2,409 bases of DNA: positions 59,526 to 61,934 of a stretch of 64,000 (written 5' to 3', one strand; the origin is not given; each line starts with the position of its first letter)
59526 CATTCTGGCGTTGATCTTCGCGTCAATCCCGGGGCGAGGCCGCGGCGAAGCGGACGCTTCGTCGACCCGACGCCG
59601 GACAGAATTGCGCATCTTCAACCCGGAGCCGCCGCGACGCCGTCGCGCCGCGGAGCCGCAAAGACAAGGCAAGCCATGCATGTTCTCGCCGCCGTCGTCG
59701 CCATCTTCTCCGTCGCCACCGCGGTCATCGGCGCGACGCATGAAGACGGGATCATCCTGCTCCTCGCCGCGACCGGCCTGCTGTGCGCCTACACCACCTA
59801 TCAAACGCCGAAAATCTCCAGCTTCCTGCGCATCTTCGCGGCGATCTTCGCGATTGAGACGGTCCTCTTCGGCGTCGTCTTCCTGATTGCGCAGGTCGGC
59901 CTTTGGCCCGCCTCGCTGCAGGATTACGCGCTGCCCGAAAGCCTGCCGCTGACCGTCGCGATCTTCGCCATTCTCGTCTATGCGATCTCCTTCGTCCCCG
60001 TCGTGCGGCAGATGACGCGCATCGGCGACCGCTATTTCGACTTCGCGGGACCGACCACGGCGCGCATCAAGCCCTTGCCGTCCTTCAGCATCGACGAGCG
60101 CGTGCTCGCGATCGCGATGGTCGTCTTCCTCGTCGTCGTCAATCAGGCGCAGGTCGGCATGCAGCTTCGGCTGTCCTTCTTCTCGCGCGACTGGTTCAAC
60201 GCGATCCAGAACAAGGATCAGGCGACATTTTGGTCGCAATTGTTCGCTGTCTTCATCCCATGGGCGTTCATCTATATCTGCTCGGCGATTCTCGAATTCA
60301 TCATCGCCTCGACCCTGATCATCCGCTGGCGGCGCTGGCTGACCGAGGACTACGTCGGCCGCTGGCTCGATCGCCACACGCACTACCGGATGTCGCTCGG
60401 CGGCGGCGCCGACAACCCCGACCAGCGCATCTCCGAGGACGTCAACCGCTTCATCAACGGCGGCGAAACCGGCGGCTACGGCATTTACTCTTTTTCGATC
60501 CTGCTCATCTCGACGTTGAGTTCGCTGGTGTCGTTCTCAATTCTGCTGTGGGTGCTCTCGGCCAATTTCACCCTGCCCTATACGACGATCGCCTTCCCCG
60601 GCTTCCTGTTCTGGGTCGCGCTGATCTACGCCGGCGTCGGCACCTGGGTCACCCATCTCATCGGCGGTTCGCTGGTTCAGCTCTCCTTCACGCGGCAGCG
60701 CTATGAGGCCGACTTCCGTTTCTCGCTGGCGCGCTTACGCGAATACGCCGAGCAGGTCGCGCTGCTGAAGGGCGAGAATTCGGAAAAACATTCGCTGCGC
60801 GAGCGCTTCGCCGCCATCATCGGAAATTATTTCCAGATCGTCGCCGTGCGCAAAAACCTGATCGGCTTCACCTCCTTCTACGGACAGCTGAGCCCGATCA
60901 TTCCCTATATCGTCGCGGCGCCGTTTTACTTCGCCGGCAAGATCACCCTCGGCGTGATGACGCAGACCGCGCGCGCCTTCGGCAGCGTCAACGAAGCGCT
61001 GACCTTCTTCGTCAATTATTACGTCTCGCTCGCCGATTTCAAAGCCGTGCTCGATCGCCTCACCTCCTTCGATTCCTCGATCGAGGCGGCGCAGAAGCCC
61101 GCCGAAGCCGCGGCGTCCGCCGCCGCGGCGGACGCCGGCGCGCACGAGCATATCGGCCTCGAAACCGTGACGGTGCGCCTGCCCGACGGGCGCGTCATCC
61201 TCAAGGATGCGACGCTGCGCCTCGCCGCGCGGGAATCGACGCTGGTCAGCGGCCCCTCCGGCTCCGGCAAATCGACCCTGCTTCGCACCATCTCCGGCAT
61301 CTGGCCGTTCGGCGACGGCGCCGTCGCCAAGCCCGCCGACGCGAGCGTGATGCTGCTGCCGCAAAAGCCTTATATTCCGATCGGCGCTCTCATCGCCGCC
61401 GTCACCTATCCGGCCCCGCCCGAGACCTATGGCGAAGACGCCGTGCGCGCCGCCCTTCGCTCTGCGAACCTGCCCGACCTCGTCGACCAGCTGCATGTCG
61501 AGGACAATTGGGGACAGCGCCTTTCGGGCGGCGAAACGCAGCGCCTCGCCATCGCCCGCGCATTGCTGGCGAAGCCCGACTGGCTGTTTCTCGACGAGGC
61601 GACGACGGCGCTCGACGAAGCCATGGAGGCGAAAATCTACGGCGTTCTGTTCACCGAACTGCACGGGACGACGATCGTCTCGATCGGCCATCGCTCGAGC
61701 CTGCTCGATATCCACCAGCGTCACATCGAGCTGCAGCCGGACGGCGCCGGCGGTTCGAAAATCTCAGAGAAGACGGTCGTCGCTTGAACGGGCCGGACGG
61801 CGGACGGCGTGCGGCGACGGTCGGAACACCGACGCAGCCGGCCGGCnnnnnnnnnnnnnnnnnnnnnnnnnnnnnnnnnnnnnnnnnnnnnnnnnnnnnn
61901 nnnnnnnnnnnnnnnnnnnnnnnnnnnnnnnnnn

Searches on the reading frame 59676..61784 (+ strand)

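Call 3: search_protein_families(library=pfam, proteins=[window:59676-61784:+], max_evalue=0.01)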
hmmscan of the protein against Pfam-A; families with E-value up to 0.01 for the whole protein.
window:59676-61784:+ (703 aa): 6 families
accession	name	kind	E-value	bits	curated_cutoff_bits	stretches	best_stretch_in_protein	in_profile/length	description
PF06472.20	ABC_membrane_2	-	2.8e-45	155.3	24.4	1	147-419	15-269/269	ABC transporter transmembrane region 2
PF05992.17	SbmA_BacA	-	2.2e-32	113.2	24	1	149-469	12-314/315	SbmA/BacA-like family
PF00005.33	ABC_tran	-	6.7e-17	62.8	25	1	509-644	1-137/137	ABC transporter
PF13555.12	AAA_29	-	6.2e-05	23.1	27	1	512-536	15-39/61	P-loop containing region of AAA domain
PF13191.12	AAA_16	-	0.0007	20.6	32.6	1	520-540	25-45/167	AAA ATPase domain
PF00437.27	T2SSE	-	0.0057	15.8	24.9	1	518-542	141-165/370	Type II/IV secretion system protein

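Call 4: search_protein_families(library=ncbifam, proteins=[window:59676-61784:+], max_evalue=0.01)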
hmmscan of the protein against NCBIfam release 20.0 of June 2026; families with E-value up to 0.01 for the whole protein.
window:59676-61784:+ (703 aa): 179 families (the best 25 are shown)
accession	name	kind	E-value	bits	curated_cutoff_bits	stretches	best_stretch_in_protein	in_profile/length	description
TIGR00954.1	3a01203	subfamily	2.5e-52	178.2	918.9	2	488-692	448-656/660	peroxysomal long chain fatty acyl transporter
NF009036.0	PRK12369.1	equivalog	5.1e-36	124.6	385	1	144-471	14-324/326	putative transporter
TIGR02857.1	CydD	equivalog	1e-30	107.2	435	1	464-682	293-525/529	thiol reductant ABC exporter subunit CydD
TIGR02868.1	CydC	equivalog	4.6e-30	104.7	329.05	1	438-673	283-529/530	thiol reductant ABC exporter subunit CydC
NF008306.0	PRK11098.1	equivalog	3.6e-28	99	492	1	143-476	96-404/413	peptide antibiotic transporter SbmA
TIGR03375.1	type_I_sec_LssB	subfamily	9.2e-26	90.3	693.1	1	309-684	287-672/696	type I secretion system permease/ATPase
TIGR02203.1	MsbA_lipidA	equivalog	4.6e-24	84.8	602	1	321-677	167-532/572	lipid A export permease/ATP-binding protein MsbA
TIGR03797.1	NHLM_micro_ABC2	equivalog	2.3e-23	82.6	709.4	2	611-676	584-647/686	NHLP bacteriocin export ABC transporter permease/ATPase subunit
NF040873.1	AztA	equivalog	7.2e-23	81.2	220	1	505-685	4-190/191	zinc ABC transporter ATP-binding protein AztA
TIGR02673.1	FtsE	equivalog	1e-22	80.9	264.85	2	599-687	121-211/214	cell division ATP-binding protein FtsE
TIGR03796.1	NHLM_micro_ABC1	equivalog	1.7e-22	79.4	853.3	2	593-675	588-673/710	NHLP family bacteriocin export ABC transporter peptidase/permease/ATPase subunit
TIGR01842.1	type_I_sec_PrtD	subfamily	1.8e-21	76.3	510.15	2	612-682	451-522/544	type I secretion system permease/ATPase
TIGR01846.1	type_I_sec_HlyB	subfamily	2.3e-21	75.8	725.55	2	611-682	589-660/694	type I secretion system permease/ATPase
NF052233.1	CphA_assoc_ABC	equivalog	9.7e-21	73.8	880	1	491-684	507-713/766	cyanophycin metabolism-associated ABC transporter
TIGR00958.1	3a01208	subfamily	2.6e-20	72.3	874.6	1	507-677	495-677/711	antigen peptide transporter 2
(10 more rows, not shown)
